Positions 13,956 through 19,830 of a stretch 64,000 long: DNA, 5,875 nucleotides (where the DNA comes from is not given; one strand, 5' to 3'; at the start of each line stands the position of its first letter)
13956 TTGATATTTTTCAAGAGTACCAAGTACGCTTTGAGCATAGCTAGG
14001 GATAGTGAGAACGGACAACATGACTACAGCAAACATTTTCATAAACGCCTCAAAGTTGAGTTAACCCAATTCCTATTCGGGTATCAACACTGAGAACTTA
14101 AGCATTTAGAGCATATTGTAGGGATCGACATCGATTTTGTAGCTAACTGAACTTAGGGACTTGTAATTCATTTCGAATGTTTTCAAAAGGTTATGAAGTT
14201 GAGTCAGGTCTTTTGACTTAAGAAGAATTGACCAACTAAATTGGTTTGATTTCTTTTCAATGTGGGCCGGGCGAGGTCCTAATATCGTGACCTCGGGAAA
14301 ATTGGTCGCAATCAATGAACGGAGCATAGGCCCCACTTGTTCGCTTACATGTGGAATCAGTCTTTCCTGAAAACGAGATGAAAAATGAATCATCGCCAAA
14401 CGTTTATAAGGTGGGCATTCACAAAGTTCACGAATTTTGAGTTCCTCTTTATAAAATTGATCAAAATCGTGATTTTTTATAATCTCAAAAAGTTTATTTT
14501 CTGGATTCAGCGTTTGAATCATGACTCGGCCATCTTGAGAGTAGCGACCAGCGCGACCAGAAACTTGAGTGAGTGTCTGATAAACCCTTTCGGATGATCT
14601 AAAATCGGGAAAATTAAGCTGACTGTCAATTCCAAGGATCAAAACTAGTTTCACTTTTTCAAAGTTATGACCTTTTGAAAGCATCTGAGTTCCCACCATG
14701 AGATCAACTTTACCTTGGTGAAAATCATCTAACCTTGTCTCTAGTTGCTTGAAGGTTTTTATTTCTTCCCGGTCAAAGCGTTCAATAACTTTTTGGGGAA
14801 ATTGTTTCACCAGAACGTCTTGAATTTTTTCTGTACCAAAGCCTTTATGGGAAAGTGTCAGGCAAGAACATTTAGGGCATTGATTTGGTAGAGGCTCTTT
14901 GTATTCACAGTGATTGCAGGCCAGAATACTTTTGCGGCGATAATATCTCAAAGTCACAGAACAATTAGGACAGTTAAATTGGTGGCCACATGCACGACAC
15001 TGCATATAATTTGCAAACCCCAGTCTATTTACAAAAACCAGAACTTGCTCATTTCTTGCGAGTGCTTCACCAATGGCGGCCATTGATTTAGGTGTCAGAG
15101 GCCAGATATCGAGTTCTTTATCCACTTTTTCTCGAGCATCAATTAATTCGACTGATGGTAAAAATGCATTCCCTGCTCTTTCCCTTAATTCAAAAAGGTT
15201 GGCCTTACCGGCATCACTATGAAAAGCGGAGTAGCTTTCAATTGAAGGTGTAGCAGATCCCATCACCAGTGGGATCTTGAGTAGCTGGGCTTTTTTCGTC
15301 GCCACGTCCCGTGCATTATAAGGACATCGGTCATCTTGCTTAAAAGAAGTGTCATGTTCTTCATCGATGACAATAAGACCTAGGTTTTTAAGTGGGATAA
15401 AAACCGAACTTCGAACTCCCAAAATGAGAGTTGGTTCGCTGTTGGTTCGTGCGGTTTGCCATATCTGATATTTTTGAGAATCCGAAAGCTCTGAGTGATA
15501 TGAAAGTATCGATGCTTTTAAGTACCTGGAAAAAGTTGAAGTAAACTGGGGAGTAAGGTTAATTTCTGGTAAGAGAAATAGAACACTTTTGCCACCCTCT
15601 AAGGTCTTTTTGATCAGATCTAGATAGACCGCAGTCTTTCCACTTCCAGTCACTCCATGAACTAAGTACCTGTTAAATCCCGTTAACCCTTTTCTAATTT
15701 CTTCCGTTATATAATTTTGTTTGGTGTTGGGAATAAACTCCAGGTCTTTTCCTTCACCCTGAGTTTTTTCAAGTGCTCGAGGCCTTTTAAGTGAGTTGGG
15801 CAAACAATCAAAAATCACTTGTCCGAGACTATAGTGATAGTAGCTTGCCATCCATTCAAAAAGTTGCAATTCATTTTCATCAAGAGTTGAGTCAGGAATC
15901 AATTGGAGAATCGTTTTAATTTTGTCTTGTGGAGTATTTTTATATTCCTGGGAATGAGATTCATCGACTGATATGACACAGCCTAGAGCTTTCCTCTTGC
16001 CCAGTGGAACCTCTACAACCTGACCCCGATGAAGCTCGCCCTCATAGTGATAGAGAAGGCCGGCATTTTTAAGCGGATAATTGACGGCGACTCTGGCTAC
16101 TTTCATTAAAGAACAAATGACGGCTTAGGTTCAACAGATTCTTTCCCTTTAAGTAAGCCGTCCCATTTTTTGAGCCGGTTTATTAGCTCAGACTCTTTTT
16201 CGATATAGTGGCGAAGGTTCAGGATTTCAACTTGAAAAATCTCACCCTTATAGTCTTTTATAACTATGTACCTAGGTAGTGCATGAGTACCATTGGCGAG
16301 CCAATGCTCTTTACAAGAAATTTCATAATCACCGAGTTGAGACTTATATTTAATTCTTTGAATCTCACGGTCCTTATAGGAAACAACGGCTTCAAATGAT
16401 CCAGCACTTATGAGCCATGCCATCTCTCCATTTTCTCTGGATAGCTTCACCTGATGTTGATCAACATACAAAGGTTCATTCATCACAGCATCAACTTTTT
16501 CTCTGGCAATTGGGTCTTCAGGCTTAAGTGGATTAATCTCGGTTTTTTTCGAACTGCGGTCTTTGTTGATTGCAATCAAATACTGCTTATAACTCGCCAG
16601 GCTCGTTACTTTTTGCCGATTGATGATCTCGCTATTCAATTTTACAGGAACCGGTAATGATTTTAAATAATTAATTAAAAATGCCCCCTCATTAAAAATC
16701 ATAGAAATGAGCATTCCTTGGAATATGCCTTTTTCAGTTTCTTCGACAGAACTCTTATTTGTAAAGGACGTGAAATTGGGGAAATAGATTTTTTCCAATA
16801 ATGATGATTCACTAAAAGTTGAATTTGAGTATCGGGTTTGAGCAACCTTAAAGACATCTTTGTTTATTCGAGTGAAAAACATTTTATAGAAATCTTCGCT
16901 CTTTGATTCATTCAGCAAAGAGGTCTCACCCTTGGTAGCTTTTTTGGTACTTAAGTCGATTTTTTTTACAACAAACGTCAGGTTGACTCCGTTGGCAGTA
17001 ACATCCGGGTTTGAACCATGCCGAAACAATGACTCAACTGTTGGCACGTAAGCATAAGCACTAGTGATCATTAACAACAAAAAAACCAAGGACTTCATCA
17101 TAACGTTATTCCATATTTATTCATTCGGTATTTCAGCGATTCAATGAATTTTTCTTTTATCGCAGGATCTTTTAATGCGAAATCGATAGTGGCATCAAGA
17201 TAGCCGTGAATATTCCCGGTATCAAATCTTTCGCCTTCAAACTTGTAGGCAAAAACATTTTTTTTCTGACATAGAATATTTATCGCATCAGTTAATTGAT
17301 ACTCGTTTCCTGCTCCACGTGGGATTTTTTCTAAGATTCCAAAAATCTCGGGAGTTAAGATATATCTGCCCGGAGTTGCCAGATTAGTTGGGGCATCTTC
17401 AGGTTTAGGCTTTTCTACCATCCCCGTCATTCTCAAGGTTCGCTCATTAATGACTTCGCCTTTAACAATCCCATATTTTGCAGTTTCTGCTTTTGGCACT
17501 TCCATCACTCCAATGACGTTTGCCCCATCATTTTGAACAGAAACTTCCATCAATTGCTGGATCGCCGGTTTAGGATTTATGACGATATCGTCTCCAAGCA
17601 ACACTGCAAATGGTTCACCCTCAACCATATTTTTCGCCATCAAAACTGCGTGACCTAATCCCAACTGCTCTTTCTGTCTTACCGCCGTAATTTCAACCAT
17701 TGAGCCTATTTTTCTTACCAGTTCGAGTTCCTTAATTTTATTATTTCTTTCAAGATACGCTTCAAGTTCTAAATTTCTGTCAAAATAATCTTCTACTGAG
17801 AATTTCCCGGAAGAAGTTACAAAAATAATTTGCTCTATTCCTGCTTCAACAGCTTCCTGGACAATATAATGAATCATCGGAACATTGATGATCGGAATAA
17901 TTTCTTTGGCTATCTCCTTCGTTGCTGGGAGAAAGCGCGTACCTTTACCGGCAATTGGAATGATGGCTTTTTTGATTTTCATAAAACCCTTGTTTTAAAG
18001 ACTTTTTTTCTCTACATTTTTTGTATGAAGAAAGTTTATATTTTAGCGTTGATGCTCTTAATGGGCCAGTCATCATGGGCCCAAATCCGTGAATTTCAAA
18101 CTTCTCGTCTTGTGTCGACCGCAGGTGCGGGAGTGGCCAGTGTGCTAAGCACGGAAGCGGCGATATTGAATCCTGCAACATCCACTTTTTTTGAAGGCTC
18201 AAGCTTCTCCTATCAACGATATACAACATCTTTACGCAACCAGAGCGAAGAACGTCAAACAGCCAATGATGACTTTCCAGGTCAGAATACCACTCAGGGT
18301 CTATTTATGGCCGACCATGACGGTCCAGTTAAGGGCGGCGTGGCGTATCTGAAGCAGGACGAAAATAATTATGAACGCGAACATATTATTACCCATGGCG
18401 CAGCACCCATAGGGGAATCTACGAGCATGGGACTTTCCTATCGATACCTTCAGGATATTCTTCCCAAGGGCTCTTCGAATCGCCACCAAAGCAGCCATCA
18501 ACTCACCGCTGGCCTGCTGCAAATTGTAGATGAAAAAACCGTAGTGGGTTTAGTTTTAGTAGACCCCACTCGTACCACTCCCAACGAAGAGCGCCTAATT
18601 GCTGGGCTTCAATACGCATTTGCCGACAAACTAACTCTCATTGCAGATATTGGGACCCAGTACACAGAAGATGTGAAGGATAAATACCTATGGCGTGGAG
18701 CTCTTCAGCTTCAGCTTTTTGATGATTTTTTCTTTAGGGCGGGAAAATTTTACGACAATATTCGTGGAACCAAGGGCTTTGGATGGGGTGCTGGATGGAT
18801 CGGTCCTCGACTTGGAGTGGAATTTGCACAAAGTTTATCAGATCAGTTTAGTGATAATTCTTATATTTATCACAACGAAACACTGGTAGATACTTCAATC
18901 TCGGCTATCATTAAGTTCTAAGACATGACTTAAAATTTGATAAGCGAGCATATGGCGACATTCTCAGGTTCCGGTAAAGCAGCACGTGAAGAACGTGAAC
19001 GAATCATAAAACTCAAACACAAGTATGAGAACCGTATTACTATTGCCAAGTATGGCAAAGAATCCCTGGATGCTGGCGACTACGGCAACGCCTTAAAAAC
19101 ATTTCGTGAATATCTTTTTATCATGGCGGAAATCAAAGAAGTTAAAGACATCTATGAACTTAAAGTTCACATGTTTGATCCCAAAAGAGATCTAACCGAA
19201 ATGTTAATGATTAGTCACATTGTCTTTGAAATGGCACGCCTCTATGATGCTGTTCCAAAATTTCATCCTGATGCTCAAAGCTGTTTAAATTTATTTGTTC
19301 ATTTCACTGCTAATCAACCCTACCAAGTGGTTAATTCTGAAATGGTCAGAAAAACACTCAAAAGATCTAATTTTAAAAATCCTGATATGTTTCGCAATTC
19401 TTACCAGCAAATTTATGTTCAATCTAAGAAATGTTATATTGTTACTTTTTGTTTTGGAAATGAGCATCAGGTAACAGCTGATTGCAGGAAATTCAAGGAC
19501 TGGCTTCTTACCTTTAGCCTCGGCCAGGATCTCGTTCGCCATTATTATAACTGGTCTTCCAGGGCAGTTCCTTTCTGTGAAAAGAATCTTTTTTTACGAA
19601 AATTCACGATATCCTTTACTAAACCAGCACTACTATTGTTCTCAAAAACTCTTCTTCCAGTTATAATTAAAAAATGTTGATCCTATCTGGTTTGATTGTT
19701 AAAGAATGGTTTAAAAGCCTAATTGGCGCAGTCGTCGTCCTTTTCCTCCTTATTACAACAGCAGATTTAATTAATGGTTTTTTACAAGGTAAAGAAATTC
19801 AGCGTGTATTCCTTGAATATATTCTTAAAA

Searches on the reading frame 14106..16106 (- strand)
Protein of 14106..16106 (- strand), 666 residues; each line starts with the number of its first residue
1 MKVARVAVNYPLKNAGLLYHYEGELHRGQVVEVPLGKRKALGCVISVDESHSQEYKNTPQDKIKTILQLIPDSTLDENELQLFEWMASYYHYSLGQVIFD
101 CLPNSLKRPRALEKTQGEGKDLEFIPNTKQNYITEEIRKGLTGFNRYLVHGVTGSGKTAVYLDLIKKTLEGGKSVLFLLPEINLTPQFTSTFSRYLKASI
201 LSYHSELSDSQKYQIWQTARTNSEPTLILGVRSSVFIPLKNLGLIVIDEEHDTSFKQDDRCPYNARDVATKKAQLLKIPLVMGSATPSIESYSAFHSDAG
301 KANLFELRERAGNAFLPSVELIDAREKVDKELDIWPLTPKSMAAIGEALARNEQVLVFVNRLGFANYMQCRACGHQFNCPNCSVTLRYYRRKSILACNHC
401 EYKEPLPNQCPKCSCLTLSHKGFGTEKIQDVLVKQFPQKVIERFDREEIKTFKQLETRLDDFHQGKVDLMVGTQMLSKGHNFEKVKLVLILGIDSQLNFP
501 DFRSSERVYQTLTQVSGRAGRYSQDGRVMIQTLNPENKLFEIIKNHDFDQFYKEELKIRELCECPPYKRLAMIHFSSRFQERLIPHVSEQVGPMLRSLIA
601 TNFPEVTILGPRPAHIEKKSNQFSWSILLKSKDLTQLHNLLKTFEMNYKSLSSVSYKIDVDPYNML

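Call 18: search_protein_families(library=pfam, proteins=[window:14106-16106:-], max_evalue=0.00001)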
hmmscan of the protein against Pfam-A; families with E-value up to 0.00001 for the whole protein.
window:14106-16106:- (666 aa): 6 families
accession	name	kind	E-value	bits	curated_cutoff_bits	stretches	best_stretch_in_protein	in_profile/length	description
PF18074.6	PriA_C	-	1e-16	62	26.9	1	566-662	1-95/95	Primosomal protein N C-terminal domain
PF17764.6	PriA_3primeBD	-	1.6e-16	60.3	22.7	1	5-103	1-96/96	3'DNA-binding domain (3'BD)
PF00270.35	DEAD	-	6.5e-16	58.9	26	1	142-291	13-163/167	DEAD/DEAH box helicase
PF04851.21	ResIII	-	7.1e-15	55.7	22.5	1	126-288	4-163/164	Type III restriction enzyme, res subunit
PF00271.37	Helicase_C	-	3.8e-10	40.4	23.5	1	453-522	52-109/110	Helicase conserved C-terminal domain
PF18319.7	Zn_ribbon_PriA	-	2.3e-08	34.3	26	1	379-405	1-27/27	PriA DNA helicase Cys-rich region (CRR) domain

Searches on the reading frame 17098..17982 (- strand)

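Call 18: search_protein_families(library=pfam, proteins=[window:17098-17982:-], max_evalue=0.00001)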
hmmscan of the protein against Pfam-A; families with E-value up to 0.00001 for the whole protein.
window:17098-17982:- (294 aa): 1 family
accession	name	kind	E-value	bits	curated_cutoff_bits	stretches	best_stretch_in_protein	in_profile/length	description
PF00483.29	NTP_transferase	-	2.5e-34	119.4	21.2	1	5-265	1-239/245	Nucleotidyl transferase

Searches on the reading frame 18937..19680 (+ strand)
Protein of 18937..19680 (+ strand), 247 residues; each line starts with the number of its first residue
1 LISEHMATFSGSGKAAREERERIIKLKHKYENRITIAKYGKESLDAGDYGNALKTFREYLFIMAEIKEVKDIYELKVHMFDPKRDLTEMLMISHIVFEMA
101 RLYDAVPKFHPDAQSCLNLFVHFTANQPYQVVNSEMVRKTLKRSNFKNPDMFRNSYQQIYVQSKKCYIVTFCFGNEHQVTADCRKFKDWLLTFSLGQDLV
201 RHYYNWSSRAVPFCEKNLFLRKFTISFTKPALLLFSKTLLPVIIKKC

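Call 18: search_protein_families(library=pfam, proteins=[window:18937-19680:+], max_evalue=0.00001)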
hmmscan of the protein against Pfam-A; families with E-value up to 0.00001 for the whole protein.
window:18937-19680:+ (247 aa): 0 families

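Call 61: search_protein_families(library=pfam, proteins=[window:18937-19680:+], max_evalue=5)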
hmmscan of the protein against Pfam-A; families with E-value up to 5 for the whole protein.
window:18937-19680:+ (247 aa): 0 families

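Call 62: search_protein_families(library=ncbifam, proteins=[window:18937-19680:+], max_evalue=0.1)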
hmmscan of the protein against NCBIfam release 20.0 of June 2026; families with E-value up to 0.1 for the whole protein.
window:18937-19680:+ (247 aa): 2 families
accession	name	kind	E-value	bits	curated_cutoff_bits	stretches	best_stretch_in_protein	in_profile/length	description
NF041770.1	CFI_box_CTERM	domain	1.2e-07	31.4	40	1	166-224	1-61/69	CFI-box-CTERM domain-containing protein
NF042428.1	Il_dioxgen_HilB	equivalog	0.037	13.3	350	1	121-194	4-76/223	3(1)-hydroxy-L-isoleucine 4-dioxygenase HilB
